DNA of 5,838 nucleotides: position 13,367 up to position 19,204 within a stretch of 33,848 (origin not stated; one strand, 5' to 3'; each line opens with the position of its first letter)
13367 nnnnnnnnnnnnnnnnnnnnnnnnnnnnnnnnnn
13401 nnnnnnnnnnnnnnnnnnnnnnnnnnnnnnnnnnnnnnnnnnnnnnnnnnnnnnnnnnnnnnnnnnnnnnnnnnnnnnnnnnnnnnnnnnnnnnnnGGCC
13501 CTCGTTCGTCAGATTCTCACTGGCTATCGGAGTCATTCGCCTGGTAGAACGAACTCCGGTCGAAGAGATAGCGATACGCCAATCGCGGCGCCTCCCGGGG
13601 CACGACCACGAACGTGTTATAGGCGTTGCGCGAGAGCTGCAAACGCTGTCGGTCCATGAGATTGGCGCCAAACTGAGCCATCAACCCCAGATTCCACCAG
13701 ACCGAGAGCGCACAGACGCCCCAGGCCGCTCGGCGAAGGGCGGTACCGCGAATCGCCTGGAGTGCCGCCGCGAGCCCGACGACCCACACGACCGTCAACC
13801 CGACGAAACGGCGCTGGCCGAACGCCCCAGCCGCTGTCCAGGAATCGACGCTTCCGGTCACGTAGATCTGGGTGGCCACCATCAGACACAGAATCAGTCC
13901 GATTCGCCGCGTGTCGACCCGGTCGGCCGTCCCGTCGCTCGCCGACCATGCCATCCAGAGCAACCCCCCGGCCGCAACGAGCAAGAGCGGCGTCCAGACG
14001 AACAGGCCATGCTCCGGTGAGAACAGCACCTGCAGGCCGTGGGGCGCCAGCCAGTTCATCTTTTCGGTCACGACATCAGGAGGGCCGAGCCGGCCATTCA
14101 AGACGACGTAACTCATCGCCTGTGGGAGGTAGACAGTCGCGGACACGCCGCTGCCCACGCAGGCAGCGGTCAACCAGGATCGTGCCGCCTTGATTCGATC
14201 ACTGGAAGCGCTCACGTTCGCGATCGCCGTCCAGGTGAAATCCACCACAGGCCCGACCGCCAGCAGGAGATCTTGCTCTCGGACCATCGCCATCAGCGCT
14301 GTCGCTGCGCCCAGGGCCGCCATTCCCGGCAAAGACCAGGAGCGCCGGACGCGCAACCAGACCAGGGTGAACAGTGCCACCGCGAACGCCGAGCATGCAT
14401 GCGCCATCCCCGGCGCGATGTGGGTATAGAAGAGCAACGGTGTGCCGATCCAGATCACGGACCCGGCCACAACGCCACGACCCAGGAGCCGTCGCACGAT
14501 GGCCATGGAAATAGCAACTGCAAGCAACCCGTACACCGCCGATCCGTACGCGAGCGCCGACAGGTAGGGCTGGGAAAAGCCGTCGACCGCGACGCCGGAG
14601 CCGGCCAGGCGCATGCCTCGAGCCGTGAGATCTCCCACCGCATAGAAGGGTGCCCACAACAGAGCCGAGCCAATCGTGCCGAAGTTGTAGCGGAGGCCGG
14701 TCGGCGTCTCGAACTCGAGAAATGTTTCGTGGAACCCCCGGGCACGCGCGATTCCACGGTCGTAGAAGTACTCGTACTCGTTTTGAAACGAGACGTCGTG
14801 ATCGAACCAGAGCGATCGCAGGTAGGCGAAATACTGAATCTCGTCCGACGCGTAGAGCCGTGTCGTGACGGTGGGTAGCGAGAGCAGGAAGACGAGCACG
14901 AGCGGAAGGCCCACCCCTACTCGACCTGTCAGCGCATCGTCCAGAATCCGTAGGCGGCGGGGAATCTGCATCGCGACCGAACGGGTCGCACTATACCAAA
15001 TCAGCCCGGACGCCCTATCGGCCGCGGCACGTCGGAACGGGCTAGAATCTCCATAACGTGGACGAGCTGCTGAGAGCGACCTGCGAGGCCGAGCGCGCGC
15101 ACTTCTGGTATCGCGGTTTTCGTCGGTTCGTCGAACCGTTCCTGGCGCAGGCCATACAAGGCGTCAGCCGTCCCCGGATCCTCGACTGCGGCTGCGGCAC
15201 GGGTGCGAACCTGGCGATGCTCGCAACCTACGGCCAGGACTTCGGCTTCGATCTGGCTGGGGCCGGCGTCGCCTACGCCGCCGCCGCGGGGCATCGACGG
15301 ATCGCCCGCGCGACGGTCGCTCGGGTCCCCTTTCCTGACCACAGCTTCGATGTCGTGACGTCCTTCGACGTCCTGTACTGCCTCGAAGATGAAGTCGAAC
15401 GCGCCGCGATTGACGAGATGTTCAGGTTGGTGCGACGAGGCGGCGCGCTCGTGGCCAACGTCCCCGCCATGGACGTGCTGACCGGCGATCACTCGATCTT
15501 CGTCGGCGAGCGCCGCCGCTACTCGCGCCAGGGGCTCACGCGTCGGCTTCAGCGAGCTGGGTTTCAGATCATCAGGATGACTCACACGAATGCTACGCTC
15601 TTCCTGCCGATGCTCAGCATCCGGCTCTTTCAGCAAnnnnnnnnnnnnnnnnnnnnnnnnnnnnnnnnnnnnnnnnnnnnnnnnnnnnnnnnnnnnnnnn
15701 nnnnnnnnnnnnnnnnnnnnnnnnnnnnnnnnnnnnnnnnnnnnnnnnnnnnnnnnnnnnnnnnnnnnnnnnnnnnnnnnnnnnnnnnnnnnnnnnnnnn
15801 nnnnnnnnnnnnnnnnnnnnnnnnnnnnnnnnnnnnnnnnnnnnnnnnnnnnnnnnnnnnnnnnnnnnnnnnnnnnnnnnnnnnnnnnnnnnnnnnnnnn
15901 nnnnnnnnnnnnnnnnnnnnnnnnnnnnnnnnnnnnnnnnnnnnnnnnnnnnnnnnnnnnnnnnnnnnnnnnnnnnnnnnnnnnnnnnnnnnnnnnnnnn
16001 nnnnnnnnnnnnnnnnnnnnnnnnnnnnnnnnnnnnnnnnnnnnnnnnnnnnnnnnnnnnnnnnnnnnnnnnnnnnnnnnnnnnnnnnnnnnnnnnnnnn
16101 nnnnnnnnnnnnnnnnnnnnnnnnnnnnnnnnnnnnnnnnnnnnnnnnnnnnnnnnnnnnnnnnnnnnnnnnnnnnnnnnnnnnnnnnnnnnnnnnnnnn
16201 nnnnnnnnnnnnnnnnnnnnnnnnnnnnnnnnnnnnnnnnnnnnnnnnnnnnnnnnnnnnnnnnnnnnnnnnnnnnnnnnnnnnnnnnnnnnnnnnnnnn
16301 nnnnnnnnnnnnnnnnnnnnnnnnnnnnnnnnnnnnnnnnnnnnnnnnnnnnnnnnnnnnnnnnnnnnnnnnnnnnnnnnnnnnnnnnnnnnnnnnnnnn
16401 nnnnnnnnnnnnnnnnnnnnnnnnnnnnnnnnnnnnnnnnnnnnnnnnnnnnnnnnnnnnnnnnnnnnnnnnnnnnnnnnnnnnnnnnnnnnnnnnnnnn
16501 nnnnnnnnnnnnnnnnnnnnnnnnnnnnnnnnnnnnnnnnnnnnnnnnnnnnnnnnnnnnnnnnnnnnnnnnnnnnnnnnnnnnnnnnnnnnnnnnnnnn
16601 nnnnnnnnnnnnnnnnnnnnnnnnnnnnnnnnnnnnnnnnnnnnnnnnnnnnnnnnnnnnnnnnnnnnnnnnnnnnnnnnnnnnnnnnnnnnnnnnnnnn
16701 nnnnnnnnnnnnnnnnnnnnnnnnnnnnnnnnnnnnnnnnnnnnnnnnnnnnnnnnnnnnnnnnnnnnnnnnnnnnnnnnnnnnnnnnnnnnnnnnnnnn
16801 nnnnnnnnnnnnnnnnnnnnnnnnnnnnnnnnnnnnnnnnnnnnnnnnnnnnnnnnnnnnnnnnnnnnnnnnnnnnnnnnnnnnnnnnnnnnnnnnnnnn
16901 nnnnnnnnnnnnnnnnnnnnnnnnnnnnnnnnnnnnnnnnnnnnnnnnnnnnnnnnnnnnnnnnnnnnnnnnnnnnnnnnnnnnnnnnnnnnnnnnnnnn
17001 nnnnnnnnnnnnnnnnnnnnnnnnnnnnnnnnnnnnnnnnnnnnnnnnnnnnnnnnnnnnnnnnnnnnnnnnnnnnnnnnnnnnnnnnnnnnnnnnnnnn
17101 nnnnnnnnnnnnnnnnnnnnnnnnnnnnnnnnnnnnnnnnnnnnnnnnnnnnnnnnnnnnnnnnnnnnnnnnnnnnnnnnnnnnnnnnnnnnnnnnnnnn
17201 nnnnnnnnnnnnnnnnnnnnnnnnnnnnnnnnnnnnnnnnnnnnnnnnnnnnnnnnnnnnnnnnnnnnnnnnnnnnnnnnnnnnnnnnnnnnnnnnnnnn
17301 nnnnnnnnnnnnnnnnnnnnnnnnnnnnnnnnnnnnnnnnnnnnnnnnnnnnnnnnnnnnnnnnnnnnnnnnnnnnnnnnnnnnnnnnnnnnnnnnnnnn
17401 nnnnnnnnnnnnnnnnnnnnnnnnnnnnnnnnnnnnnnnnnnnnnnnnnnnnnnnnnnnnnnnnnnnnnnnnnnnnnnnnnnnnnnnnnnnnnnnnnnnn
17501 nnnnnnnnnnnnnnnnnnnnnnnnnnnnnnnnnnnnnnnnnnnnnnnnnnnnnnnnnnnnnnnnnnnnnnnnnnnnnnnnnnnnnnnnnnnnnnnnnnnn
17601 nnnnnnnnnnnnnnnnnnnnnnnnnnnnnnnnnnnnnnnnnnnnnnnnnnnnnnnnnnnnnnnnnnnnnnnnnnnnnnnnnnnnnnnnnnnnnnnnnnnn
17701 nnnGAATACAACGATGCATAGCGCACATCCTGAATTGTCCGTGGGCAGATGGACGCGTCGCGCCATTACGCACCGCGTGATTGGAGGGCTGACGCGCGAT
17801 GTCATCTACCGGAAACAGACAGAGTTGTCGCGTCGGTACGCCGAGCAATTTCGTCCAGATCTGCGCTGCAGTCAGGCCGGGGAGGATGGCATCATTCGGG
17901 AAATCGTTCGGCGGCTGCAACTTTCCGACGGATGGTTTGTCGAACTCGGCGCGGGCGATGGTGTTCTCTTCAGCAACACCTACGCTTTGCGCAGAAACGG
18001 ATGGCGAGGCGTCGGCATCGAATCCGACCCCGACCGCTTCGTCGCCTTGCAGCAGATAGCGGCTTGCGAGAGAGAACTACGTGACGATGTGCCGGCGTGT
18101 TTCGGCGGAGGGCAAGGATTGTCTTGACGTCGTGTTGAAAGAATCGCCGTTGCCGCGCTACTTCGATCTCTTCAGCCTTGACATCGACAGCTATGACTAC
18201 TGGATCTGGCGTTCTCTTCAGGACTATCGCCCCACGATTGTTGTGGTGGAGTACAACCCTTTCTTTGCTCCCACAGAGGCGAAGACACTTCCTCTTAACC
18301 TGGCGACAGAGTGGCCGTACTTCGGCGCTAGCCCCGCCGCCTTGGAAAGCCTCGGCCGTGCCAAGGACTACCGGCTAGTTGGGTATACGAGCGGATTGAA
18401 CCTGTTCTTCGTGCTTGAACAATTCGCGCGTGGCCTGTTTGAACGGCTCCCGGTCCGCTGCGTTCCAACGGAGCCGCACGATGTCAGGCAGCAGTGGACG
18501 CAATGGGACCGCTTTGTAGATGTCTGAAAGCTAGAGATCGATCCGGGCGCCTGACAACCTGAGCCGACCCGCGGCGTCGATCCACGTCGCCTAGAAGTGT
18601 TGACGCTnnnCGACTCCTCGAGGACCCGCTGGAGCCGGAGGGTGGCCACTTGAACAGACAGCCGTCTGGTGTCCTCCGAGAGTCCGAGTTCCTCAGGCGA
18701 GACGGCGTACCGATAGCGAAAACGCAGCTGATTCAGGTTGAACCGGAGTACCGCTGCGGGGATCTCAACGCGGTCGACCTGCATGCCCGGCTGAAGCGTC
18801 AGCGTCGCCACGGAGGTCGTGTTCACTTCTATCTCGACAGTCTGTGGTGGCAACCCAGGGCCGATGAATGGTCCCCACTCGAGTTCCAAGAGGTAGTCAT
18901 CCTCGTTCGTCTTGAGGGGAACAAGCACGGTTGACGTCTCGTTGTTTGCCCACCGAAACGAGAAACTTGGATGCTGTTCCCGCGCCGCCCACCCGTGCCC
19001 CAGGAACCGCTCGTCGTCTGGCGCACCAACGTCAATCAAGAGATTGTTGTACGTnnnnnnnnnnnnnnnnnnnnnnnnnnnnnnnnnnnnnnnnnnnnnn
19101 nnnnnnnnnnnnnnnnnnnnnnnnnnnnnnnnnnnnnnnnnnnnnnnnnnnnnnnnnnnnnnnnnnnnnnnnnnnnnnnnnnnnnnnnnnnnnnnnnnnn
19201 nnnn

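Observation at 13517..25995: Three paralogous polytopic membrane proteins with a distinctive first-loop motif: possible uncharacterised GT-C-like family, with two more distant relatives in the same locus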

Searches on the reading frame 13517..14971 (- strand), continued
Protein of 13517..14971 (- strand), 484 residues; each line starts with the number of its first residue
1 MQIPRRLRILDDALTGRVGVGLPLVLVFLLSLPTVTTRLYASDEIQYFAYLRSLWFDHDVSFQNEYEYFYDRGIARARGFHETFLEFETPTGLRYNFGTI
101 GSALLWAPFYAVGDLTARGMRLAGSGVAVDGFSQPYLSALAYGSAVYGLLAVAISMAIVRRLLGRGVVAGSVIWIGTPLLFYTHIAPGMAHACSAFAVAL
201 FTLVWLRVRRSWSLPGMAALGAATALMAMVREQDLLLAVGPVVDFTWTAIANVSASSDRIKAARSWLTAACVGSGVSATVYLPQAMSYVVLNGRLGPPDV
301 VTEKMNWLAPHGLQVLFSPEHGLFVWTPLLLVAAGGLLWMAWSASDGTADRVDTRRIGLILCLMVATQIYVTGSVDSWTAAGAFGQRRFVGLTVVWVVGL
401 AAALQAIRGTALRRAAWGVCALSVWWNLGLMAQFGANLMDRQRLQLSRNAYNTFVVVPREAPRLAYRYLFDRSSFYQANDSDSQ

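Call 84: find_encoding_contigs(protein=P0140, flank=10000, max_places=1)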
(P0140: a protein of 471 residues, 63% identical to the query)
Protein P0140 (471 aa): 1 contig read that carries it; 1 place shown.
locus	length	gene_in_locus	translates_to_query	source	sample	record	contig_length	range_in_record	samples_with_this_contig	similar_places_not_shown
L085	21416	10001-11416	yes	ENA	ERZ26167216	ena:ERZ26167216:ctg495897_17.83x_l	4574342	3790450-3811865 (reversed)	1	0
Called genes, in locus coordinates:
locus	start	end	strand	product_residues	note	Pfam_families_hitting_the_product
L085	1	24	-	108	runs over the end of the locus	-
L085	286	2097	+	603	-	PF01408:GFO_IDH_MocA, PF02894:GFO_IDH_MocA_C, PF22725:GFO_IDH_MocA_C3, PF05721:PhyH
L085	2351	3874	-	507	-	PF01943:Polysacc_synt, PF13440:Polysacc_synt_3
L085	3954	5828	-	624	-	PF02350:Epimerase_2 (weak)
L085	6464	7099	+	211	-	PF13578:Methyltransf_24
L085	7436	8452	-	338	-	-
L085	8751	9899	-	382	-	-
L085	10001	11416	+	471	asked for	-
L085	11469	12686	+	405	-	PF13439:Glyco_transf_4, PF13579:Glyco_trans_4_4, PF00534:Glycos_transf_1, PF13692:Glyco_trans_1_4, PF13524:Glyco_trans_1_2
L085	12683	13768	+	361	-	PF13489:Methyltransf_23, PF13847:Methyltransf_31, PF08241:Methyltransf_11, PF08242:Methyltransf_12, PF13649:Methyltransf_25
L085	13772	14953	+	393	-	PF13439:Glyco_transf_4, PF13579:Glyco_trans_4_4, PF00534:Glycos_transf_1, PF13692:Glyco_trans_1_4, PF13524:Glyco_trans_1_2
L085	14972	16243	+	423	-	PF13439:Glyco_transf_4, PF13579:Glyco_trans_4_4, PF20706:GT4-conflict (weak), PF00534:Glycos_transf_1, PF13524:Glyco_trans_1_2, PF13692:Glyco_trans_1_4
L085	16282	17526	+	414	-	PF13439:Glyco_transf_4, PF13579:Glyco_trans_4_4, PF20706:GT4-conflict (weak), PF00534:Glycos_transf_1, PF13692:Glyco_trans_1_4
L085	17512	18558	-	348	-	PF01075:Glyco_transf_9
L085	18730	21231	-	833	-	-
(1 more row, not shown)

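Call 94: find_encoding_contigs(protein=P0353, flank=8000, max_places=1)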
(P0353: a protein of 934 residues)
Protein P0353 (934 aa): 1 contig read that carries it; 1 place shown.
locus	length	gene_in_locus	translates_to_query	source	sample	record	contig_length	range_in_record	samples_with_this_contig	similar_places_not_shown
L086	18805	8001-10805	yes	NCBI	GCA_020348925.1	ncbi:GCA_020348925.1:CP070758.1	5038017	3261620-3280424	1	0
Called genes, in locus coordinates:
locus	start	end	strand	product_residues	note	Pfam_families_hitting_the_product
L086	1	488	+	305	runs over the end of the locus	PF01370:Epimerase, PF04321:RmlD_sub_bind, PF16363:GDP_Man_Dehyd, PF02719:Polysacc_synt_2, PF07993:NAD_binding_4 (weak)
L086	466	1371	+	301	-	PF01040:UbiA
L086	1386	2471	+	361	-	PF04015:DUF362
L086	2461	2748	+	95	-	-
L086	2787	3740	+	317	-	PF03706:LPG_synthase_TM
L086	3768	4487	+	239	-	PF00535:Glycos_transf_2, PF13641:Glyco_tranf_2_3 (weak)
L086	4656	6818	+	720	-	PF00535:Glycos_transf_2, PF13641:Glyco_tranf_2_3, PF13632:Glyco_trans_2_3, PF13727:CoA_binding_3, PF02397:Bac_transf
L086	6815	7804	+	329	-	PF03255:ACCA, PF01039:Carboxyl_trans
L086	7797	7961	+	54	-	PF03966:Trm112p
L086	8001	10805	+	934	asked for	-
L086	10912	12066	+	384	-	PF01075:Glyco_transf_9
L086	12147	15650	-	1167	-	PF07691:PA14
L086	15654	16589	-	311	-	PF03706:LPG_synthase_TM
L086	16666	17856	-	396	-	PF00535:Glycos_transf_2, PF26629:GT2_TM_C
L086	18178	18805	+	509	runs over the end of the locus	PF13231:PMT_2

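Call 95: find_encoding_contigs(protein=P0325, flank=8000, max_places=1)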
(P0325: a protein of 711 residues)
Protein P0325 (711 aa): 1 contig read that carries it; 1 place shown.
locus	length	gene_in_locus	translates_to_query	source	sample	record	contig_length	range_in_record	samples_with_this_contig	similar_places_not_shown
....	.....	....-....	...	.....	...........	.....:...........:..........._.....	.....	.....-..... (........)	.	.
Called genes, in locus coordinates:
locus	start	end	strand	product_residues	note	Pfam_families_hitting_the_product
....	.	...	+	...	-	?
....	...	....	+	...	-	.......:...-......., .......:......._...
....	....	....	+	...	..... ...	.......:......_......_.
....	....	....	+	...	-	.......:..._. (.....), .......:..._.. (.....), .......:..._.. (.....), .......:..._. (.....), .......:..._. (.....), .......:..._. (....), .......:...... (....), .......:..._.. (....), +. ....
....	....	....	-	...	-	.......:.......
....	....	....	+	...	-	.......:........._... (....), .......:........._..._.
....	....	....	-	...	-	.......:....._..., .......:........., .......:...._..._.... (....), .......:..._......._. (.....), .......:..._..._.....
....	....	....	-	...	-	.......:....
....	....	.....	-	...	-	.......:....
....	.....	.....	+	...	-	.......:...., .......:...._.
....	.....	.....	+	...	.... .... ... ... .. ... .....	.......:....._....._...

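Call 96: find_encoding_contigs(protein=P0272, flank=8000, max_places=1)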
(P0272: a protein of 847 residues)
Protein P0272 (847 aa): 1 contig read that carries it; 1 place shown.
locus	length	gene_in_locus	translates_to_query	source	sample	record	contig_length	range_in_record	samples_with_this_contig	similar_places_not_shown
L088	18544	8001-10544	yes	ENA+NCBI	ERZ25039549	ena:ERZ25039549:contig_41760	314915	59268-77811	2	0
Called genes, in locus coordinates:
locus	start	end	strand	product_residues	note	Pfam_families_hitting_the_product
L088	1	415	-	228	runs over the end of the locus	-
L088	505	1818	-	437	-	PF00691:OmpA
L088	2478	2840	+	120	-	-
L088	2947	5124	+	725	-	PF15979:Glyco_hydro_115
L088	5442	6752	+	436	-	PF07690:MFS_1, PF00083:Sugar_tr, PF07690:MFS_1 (weak)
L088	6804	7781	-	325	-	-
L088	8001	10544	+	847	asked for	-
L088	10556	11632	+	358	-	-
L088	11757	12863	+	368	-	PF00756:Esterase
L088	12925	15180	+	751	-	PF00912:Transgly, PF00905:Transpeptidase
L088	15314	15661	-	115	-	PF01741:MscL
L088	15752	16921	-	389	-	PF23500:DUF7133, PF07995:GSDH, PF22807:TrAA12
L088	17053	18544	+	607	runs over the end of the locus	PF13620:CarboxypepD_reg, PF13715:CarbopepD_reg_2, PF07715:Plug, PF00593:TonB_dep_Rec_b-barrel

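Call 97: find_encoding_contigs(protein=P0322, flank=8000, max_places=1)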
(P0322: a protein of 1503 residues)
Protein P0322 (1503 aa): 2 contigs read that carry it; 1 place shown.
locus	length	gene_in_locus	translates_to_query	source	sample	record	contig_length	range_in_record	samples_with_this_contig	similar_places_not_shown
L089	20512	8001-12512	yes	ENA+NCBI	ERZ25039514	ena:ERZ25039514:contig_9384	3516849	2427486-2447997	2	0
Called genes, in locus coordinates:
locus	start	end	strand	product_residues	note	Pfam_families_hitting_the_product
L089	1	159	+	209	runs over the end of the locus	PF00873:ACR_tran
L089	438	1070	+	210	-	PF00873:ACR_tran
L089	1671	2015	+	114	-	PF00873:ACR_tran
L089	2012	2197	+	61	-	PF00873:ACR_tran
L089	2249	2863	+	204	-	PF00873:ACR_tran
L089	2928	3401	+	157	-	PF00873:ACR_tran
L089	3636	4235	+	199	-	-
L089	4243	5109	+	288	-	PF00873:ACR_tran, PF02355:SecD_SecF_C (weak)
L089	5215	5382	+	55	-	-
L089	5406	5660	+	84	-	PF03693:ParD_antitoxin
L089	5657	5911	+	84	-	PF05016:ParE_toxin (weak)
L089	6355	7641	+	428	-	-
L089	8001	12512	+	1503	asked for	PF22842:Pel9A-like_beta_helix (weak), PF13229:Beta_helix, PF02415:Chlam_PMP (faint), PF13229:Beta_helix, PF01839:FG-GAP (faint), PF13517:FG-GAP_3 (faint)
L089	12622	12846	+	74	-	-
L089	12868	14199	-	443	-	PF13472:Lipase_GDSL_2 (weak)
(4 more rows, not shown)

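Call 98: find_encoding_contigs(protein=P0345, flank=8000, max_places=1)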
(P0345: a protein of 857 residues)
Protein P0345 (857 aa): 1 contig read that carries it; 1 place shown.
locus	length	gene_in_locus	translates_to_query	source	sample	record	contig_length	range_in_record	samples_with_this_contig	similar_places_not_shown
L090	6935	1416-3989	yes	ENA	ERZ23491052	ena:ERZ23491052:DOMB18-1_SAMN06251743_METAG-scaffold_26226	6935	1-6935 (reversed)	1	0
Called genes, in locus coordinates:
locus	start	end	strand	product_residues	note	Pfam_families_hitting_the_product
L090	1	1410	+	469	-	?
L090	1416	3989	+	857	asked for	PF13231:PMT_2 (weak)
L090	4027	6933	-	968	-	?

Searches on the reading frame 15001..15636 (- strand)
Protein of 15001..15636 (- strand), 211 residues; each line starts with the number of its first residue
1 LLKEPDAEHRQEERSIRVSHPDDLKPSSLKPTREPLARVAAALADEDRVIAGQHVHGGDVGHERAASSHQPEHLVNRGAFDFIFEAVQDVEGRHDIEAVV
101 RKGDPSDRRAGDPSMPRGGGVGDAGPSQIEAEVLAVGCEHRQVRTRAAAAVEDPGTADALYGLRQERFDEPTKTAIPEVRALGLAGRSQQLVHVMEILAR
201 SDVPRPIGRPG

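Call 12: search_protein_families(library=pfam, proteins=[window:15001-15636:-], max_evalue=0.001)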
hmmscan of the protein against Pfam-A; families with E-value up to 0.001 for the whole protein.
window:15001-15636:- (211 aa): 0 families

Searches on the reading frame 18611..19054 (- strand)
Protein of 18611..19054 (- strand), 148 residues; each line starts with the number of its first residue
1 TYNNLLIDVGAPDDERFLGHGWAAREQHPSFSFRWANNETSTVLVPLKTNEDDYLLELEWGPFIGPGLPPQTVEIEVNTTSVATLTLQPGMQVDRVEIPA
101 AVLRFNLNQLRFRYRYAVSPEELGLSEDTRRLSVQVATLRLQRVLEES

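Call 79: search_protein_families(library=pfam, proteins=[window:18611-19054:-], max_evalue=1)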
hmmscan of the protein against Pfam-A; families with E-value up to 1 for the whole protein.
seq(148 aa): 1 family
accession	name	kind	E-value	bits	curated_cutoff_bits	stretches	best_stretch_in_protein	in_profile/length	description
PF14299.13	PP2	-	0.2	12.1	25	1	20-98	74-146/148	Phloem protein 2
